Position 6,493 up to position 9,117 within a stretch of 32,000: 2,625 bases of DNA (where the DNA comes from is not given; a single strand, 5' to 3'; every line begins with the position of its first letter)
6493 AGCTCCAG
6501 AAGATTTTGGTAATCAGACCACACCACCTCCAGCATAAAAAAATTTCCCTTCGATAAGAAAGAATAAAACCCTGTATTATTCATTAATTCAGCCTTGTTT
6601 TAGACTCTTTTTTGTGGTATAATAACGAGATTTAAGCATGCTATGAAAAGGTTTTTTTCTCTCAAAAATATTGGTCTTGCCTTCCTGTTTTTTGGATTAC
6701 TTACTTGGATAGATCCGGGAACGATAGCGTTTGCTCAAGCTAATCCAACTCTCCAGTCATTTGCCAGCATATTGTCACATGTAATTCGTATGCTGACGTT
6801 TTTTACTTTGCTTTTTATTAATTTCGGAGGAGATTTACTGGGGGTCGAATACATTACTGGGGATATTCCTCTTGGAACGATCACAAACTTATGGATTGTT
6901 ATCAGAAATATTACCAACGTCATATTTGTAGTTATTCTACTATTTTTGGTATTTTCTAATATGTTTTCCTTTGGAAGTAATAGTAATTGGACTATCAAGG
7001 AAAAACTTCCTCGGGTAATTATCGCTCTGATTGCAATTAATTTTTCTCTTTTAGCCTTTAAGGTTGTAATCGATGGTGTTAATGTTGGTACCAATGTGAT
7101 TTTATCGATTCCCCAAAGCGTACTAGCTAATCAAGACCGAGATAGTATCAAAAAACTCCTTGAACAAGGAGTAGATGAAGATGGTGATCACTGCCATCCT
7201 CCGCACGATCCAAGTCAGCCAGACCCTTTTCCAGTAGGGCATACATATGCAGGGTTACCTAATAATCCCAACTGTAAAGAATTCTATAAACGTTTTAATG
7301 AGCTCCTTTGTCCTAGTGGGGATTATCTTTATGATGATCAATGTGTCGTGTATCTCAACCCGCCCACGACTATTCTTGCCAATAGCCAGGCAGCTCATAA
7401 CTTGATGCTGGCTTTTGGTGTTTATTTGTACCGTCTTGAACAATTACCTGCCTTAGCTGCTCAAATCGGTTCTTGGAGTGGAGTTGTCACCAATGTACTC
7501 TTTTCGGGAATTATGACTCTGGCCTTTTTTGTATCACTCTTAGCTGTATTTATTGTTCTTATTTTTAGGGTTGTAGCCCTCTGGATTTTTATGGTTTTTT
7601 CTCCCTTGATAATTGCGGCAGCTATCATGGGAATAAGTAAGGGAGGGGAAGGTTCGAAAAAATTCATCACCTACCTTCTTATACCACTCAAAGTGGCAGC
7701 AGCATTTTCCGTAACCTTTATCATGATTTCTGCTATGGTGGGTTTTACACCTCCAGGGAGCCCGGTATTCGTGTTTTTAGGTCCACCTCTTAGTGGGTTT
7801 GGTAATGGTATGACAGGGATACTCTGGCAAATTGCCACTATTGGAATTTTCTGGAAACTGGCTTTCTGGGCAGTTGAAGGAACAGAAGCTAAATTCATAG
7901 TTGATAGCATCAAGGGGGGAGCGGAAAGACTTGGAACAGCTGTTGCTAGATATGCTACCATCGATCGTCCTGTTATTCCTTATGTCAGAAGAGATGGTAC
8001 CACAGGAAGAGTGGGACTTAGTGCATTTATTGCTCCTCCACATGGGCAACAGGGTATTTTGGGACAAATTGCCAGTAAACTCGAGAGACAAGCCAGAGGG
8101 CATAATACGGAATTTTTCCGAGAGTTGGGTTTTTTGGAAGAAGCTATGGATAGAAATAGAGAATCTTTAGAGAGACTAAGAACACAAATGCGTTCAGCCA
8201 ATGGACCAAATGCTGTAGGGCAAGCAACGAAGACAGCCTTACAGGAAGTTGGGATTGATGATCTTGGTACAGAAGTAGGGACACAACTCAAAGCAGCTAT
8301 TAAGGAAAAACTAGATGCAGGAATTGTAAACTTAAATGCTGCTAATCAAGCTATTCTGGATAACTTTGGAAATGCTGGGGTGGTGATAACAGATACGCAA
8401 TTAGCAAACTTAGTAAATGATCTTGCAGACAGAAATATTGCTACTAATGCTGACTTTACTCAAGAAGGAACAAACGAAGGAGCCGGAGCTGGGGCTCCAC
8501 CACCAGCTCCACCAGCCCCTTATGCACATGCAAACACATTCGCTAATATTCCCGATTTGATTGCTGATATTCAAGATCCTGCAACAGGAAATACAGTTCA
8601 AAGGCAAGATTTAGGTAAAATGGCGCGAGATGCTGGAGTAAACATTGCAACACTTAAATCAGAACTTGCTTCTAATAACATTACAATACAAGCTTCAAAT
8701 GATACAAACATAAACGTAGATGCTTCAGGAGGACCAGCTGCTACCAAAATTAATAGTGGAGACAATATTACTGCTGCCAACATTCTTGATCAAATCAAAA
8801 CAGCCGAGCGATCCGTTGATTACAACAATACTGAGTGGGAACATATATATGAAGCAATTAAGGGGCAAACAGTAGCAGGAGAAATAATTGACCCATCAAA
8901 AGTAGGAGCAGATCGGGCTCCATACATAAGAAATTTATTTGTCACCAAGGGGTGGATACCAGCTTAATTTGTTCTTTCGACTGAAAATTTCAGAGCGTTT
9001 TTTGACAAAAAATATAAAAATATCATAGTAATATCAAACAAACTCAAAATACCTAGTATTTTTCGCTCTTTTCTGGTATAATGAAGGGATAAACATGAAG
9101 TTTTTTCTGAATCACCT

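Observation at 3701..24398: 20.7-kb co-directional block of five function-unknown genes: candidate uncharacterised cell-surface or host-attachment apparatus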

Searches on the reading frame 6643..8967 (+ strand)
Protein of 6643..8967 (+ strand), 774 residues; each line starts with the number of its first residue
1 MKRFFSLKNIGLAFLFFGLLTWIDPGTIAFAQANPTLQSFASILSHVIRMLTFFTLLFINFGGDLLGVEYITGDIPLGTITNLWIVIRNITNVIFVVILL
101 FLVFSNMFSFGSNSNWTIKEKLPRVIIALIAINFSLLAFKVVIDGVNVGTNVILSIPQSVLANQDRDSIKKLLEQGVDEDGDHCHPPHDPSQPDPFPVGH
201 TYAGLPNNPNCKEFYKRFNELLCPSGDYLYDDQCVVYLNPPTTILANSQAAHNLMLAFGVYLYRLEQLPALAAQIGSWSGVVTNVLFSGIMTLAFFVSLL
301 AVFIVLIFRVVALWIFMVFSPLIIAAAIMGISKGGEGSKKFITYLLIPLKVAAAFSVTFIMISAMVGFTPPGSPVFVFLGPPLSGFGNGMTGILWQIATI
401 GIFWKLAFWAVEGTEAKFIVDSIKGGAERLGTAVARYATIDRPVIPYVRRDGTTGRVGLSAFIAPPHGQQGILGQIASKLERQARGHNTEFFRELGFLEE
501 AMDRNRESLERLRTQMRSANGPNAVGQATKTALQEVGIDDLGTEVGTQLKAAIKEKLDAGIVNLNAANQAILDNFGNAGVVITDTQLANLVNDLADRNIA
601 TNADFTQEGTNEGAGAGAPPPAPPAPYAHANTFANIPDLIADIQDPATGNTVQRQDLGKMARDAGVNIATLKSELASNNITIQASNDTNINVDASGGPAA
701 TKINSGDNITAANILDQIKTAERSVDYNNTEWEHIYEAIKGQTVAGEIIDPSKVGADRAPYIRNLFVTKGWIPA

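Call 4: search_protein_families(library=pfam, proteins=[window:6643-8967:+], max_evalue=1)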
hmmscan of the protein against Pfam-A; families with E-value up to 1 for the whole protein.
window:6643-8967:+ (774 aa): 0 families

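Call 5: search_protein_families(library=ncbifam, proteins=[window:6643-8967:+], max_evalue=1)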
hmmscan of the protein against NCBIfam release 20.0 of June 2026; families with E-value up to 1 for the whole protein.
window:6643-8967:+ (774 aa): 1 family
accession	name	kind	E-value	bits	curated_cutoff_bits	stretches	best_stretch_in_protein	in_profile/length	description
NF041407.1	XopAP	subfamily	0.0086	15.4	400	1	428-486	173-229/318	XopAP family type III secretion system effector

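Call 6: find_encoding_contigs(protein=window:6643-8967:+, flank=10000, max_places=6)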
Protein window:6643-8967:+ (774 aa): no gene with exactly this product is on record in the collection.

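Call 7: find_homologous_proteins(query=window:6643-8967:+)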
Query window:6643-8967:+ (774 aa): 36 proteins with E <= 0.001 among 8000 candidates.
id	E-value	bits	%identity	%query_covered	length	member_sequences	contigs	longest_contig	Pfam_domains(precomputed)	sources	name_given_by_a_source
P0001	0.0e+0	1742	100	100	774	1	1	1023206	-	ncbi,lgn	-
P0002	1.5e-130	455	49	60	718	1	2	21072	-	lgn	-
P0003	7.6e-130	453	47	62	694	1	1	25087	-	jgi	jgi:hypothetical protein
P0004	2.7e-128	448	46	66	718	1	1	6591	-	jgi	jgi:hypothetical protein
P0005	2.5e-127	445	44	66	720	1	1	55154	-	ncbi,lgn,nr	ncbi:hypothetical protein K9M41_00445 [Candidatus Gracilibacteria bacterium]|nr:hypothetical protein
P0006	2.5e-126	441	42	71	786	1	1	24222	-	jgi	-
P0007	1.5e-119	419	40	77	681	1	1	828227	-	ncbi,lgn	-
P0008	2.9e-104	368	42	63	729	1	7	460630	-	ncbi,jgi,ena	jgi:hypothetical protein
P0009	1.6e-102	362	38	80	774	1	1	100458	-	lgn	-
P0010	3.1e-100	355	38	74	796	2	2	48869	-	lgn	-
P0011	1.1e-98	350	42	59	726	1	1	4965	-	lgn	-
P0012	1.5e-98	349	43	62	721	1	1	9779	-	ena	-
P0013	2.8e-97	345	39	68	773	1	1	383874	-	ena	-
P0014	3.7e-97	345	38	70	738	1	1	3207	-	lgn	-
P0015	1.6e-96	343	40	73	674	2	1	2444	-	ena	-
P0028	8.0e-86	307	41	53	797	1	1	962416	-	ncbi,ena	-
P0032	5.0e-78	282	35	59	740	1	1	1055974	-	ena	-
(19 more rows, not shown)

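Call 8: find_encoding_contigs(protein=P0007, flank=10000, max_places=2)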
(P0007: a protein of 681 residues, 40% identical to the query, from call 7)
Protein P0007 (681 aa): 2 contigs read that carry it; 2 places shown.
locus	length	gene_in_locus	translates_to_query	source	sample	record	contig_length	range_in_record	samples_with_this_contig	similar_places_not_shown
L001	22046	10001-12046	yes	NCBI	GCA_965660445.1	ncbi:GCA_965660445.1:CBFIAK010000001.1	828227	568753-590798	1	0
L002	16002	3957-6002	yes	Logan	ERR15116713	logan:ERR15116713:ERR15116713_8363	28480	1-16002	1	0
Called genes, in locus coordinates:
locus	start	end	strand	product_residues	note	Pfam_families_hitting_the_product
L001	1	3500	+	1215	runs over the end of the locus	PF18895:T4SS_pilin, PF00801:PKD (faint), PF18911:PKD_4 (weak), PF22352:K319L-like_PKD (faint), PF21982:RecX_HTH1 (faint)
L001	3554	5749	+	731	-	PF00801:PKD, PF18911:PKD_4, PF00801:PKD (weak), PF18911:PKD_4, PF00801:PKD (weak), PF18911:PKD_4, PF00801:PKD, PF18911:PKD_4, +1 more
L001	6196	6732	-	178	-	PF01694:Rhomboid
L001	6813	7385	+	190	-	-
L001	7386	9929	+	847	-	-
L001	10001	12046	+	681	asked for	-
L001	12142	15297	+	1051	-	-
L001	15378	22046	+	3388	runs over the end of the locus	-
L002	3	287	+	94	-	?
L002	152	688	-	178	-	PF01694:Rhomboid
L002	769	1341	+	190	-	-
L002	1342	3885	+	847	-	-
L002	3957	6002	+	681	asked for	-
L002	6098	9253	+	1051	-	-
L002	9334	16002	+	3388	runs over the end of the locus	-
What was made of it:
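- On VirB6/TrbL (type IV secretion): A T4SS_pilin-domain neighbour occurs only in L001 (call 8).
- In L001 a protein carrying the T4SS_pilin domain sits just upstream of the cluster (call 8).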

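Call 9: find_encoding_contigs(protein=P0028, flank=10000, max_places=2)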
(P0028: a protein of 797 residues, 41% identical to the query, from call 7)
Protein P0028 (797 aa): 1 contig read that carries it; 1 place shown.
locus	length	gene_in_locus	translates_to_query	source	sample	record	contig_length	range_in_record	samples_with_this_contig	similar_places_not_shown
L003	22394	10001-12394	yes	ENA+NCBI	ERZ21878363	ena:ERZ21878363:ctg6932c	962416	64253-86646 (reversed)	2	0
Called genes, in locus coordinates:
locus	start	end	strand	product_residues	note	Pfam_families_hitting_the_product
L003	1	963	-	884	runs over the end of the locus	PF07517:SecA_DEAD, PF00270:DEAD, PF01043:SecA_PP_bind, PF21090:P-loop_SecA, PF07516:SecA_SW, PF02810:SEC-C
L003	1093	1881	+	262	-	PF01553:Acyltransferase (weak)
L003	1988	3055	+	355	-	PF00437:T2SSE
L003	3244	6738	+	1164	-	PF02811:PHP, PF07733:DNA_pol3_alpha, PF17657:DNA_pol3_finger, PF14579:HHH_6, PF01336:tRNA_anti-codon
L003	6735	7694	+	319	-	PF00483:NTP_transferase, PF12804:NTP_transf_3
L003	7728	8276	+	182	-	-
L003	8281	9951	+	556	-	-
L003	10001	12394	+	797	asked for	-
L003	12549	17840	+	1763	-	-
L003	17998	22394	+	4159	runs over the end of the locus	-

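Call 10: find_encoding_contigs(protein=P0032, flank=10000, max_places=2)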
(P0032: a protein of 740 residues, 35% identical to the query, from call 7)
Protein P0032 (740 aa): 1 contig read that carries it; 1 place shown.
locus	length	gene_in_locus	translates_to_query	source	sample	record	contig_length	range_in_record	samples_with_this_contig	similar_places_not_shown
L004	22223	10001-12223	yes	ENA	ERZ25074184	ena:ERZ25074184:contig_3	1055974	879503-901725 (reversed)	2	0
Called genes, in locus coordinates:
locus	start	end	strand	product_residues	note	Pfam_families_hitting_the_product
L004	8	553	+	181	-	PF01725:Ham1p_like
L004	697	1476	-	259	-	-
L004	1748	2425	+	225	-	-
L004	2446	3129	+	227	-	-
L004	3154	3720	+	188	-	-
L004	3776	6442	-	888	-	PF00133:tRNA-synt_1, PF09334:tRNA-synt_1g, PF08264:Anticodon_1, PF10458:Val_tRNA-synt_C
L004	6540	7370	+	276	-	PF00215:OMPdecase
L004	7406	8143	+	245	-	PF03808:Glyco_tran_WecG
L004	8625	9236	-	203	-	PF13365:Trypsin_2 (weak)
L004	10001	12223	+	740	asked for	-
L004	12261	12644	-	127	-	-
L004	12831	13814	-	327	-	-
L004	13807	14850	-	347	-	-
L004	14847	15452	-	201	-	-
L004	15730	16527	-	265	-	-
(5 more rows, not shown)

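Call 13: find_related_loci(query=A1, collection=genome_contigs, flank=10000)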
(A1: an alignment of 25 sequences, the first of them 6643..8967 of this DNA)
Query A1 (774 aa) in genome_contigs; peptide patterns used: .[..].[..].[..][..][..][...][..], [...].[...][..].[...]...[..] (x = any residue, [..] = any of these).
385 stretches matched a pattern; 32 encode a relative of the query (tblastn E <= 1e-3); 30 distinct loci.
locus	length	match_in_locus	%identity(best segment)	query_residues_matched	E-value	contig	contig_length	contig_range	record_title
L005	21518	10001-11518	44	3-512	8e-129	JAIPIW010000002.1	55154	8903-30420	MAG: Candidatus Gracilibacteria bacterium isolate Tobar13m-G44 Tobar13m-C779, whole genome shotgun sequence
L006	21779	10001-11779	40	39-635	2e-123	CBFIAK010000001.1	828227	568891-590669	MAG: Patescibacteria group bacterium isolate Co_bin_206_indstr genome assembly, contig: Co_bin_206_indstr_c1, whole geno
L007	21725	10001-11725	38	3-578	5e-112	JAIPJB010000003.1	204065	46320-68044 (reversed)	MAG: Candidatus Gracilibacteria bacterium isolate Tobar13m-G49 Tobar13m-20mill-C13, whole genome shotgun sequence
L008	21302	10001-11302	41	24-495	4e-110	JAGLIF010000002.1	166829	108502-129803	MAG: Candidatus Gracilibacteria bacterium isolate RS_2_30 ROV157_2.bin.30.fa_2, whole genome shotgun sequence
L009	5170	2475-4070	39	23-573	3e-107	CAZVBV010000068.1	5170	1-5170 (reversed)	MAG TPA_asm: uncultured Candidatus Peribacteria bacterium isolate binchicken_co49_14 genome assembly, contig: NODE_6763_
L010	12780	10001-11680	39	2-517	3e-102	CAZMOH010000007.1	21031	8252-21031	MAG TPA_asm: uncultured Candidatus Peribacteria bacterium isolate SRP163575_co1_366 genome assembly, contig: NODE_5197_l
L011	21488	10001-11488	42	31-519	6e-102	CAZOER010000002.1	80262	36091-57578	MAG TPA_asm: uncultured Candidatus Peribacteria bacterium isolate binchicken_co28_198 genome assembly, contig: NODE_208_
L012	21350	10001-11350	39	34-486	5e-99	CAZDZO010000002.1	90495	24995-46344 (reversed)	MAG TPA_asm: uncultured Candidatus Peribacteria bacterium isolate binchicken_co28_221 genome assembly, contig: NODE_172_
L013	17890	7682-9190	39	34-558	4e-99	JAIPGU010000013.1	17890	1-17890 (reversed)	MAG: Candidatus Gracilibacteria bacterium isolate Tobar13.5m-G57 Tobar13-5m-C3541, whole genome shotgun sequence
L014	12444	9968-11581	38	2-548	4e-98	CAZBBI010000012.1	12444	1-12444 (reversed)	MAG TPA_asm: uncultured Candidatus Peribacteria bacterium isolate binchicken_co47_194 genome assembly, contig: NODE_3698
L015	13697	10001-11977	35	37-685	8e-98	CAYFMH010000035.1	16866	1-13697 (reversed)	MAG TPA_asm: uncultured Candidatus Peribacteria bacterium isolate ERP019367_co2_130 genome assembly, contig: NODE_2285_l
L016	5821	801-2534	36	27-541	1e-97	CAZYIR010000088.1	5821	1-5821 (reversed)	MAG TPA_asm: uncultured Candidatus Peribacteria bacterium isolate binchicken_co219_8 genome assembly, contig: k141_54753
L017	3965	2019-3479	41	28-444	6e-95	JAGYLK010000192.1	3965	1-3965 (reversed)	Candidatus Gracilibacteria bacterium isolate M50B91 k51_887492_flag_0_multi_15.3717_len_3965, whole genome shotgun seque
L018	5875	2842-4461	36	37-512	8e-94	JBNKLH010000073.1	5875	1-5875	MAG: Candidatus Altimarinota bacterium isolate H1H2.bin.2.strict NODE_73_length_5908_cov_3.105128, whole genome shotgun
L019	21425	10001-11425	41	32-444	9e-93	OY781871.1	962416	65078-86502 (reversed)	MAG: Candidatus Gracilibacteria bacterium isolate aa87c5ac-7a06-4bd6-af26-82c4354fe085 genome assembly, chromosome: 1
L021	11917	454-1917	40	28-466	3e-92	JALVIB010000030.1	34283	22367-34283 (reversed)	MAG: Candidatus Gracilibacteria bacterium isolate A1_metabat1_scaf2bin.029 A1_NODE_241_length_34283_cov_3.650457, whole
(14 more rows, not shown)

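Call 18: search_solved_structures(query=A1, max_evalue=1)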
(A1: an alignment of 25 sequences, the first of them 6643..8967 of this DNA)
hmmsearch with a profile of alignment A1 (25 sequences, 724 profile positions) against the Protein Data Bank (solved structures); distinct sequences matched with E-value up to 1: 2.
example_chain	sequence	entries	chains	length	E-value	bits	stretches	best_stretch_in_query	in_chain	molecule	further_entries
7w59_X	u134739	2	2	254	0.17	13.8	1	483-580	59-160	PSME3-interacting protein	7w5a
4xa6_A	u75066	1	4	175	0.19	13.7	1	511-624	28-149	Gp7-MYH7(1777-1855)-EB1 chimera protein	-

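Call 30: predict_structure(alignment_id=A1)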
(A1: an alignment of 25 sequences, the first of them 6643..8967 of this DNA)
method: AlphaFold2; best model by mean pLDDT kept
length: 774 residues; sequences in the alignment: 25
mean_pLDDT: 63.2   pTM: 0.49
mean pLDDT of the five models: 63.2, 62.4, 59.2, 57.2, 56.5
residues with pLDDT >= 90: 45; 70-90: 249; 50-70: 271; < 50: 209
segments of 3 or more residues with pLDDT < 50: 1-7, 17-34, 187-207, 367-387, 464-485, 496-498, 501-503, 596-640, 642-654, 677-713, 715-726
pLDDT, mean of each block of 10 residues (from residue 1): 47 51 39 51 69 78 84 88 92 88 75 62 85 90 90 82 65 68 56 40 46 71 58 57 64 76 68 59 69 84 89 92 85 78 90 86 59 38 47 75 85 80 80 67 61 59 42 36 46 49 51 58 63 61 59 62 67 67 68 50 25 31 35 40 43 51 54 53 36 37 42 48 53 80 77 80 81 63
secondary structure, 60 per line:
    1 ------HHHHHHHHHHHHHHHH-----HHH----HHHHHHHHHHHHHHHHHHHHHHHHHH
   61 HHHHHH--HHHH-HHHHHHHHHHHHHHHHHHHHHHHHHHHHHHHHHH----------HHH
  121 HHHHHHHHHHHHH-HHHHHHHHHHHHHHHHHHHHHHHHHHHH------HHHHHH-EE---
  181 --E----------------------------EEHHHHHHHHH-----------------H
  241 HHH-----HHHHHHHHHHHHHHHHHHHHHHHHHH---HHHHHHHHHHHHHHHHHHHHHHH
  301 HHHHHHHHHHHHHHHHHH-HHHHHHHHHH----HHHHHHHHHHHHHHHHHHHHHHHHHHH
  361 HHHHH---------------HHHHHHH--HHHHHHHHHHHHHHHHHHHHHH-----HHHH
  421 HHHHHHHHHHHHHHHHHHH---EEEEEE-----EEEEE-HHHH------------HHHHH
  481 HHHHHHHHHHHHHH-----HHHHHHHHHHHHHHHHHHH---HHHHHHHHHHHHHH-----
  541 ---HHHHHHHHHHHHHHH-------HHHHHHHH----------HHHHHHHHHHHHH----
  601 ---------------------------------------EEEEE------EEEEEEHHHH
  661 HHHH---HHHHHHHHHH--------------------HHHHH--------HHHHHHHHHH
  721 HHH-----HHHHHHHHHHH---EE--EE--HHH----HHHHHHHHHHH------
elements in order (helices of 4 or more, strands of 3 or more residues): H7-22 H35-66 H69-72 H74-107 H118-133 H135-162 H169-174 H214-222 H240-243 H249-274 H278-318 H320-329 H334-365 H381-387 H390-411 H417-439 E443-448 E454-458 H460-463 H476-494 H500-518 H522-535 H544-558 H566-573 H584-596 E640-644 E651-656 H657-664 H668-677 H698-702 H711-723 H729-739 H758-768
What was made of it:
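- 6643..8967 (+): g3: 774-aa polytopic membrane protein. It has an N-terminal signal-like segment. The conserved helical core spans residues 36-462 (6748-8028), with invariant W84, R88, N106, K119, R309, W314, P321 and P348 and near-invariant D144. A four-Cys loop covers residues 184-234 (7192-7344). The roughly 310-aa C-terminal tail is poorly conserved and contains an Ala/Pro-rich linker. AF2 model: core pLDDT mostly 70-92, dropping below 50 in the loops at residues 187-207 and 367-387, and mean pLDDT 63 (call 30).
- On VirB6/TrbL (type IV secretion): The model's mean pLDDT is only 63 (call 30).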

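Call 34: fold_search(model_id=the predicted structure, library=pdb)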
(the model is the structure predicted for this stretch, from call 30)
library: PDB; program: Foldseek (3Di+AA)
matches with E <= 10: 23; with E <= 0.001: 0
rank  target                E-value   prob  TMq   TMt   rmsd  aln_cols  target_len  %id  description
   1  9exk                  7.1e-01  0.20  0.12  0.10  23.7       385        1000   13  Scalable protein design using hallucination in a relaxed sequence space (released 2024-10-16)
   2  6rz5_A                2.9e+00  0.03  0.07  0.12  34.4       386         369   10  XFEL crystal structure of the human cysteinyl leukotriene receptor 1 in complex with zafirlukast (released 2019-10-30)
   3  6baj_C                3.5e+00  0.04  0.07  0.06  21.9       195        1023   17  Cryo-EM structure of lipid bilayer in the native cell membrane nanoparticles of AcrB (released 2018-12-19)
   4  7uni_C                4.1e+00  0.08  0.08  0.20  22.9       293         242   13  De novo designed chlorophyll dimer protein with Zn pheophorbide a methyl ester, SP2-ZnPPaM (released 2023-04-19)
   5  2hqf                  4.6e+00  0.04  0.07  0.05  21.7       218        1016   14  Conformation of the AcrB Multidrug Efflux Pump in Mutants of the Putative Proton Relay Pathway (released 2007-04-17)
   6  6rz5_B                4.8e+00  0.03  0.07  0.12  27.6       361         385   10  XFEL crystal structure of the human cysteinyl leukotriene receptor 1 in complex with zafirlukast (released 2019-10-30)
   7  8xm6_B                5.2e+00  0.05  0.08  0.16  21.6       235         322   11  Cryo-EM structure of human ZnT1 WT, in the absence of zinc, determined in an outward-facing conformation (released 2024-10-30)
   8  8pr2_m                5.9e+00  0.03  0.08  0.11  25.3       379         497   12  Cytoplasmic dynein-1 heavy chain bound to JIP3-LZI (released 2024-03-27)
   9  6n8t_A                6.4e+00  0.05  0.10  0.10  18.2       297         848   10  Hsp104DWB closed conformation (released 2019-01-02)
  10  5vy9_A                6.4e+00  0.05  0.10  0.10  18.2       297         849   10  S. cerevisiae Hsp104:casein complex, Middle Domain Conformation (released 2017-07-19)
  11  5zwm_A                6.4e+00  0.01  0.05  0.03  26.4       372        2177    9  Cryo-EM structure of the yeast pre-B complex at an average resolution of 3.4~4.6 angstrom (tri-snRNP and U2 snRNP Part (released 2018-08-29)
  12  8gjj_A                6.6e+00  0.03  0.07  0.06  20.7       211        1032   17  Multi-drug efflux pump RE-CmeB Apo form (released 2023-05-31)
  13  8ze0_A                6.6e+00  0.02  0.08  0.13  24.2       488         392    8  Drosophila melanogaster gustatory receptor 64a(Gr64a) in apo state (released 2024-10-30)
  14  6os2_A                7.5e+00  0.02  0.06  0.11  27.6       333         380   12  Structure of synthetic nanobody-stabilized angiotensin II type 1 receptor bound to TRV026 (released 2020-02-19)
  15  9uaz                  8.1e+00  0.03  0.08  0.12  25.1       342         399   15  Cryo-EM structure of the M1 muscarinic acetylcholine receptor bound to atropine and nanobody NbA12 (released 2025-10-29)
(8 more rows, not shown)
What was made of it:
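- On VirB6/TrbL (type IV secretion): Foldseek against the PDB: 7o3v_J ranks 20th with E 9.6, probability 0.13 and TM 0.19 (query) / 0.44 (target) (call 34).
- The highest target-normalised TM-score of the g3 model in the PDB is to TrwI/VirB6 of the R388 T4SS (7o3v_J, TMt 0.44; call 34).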
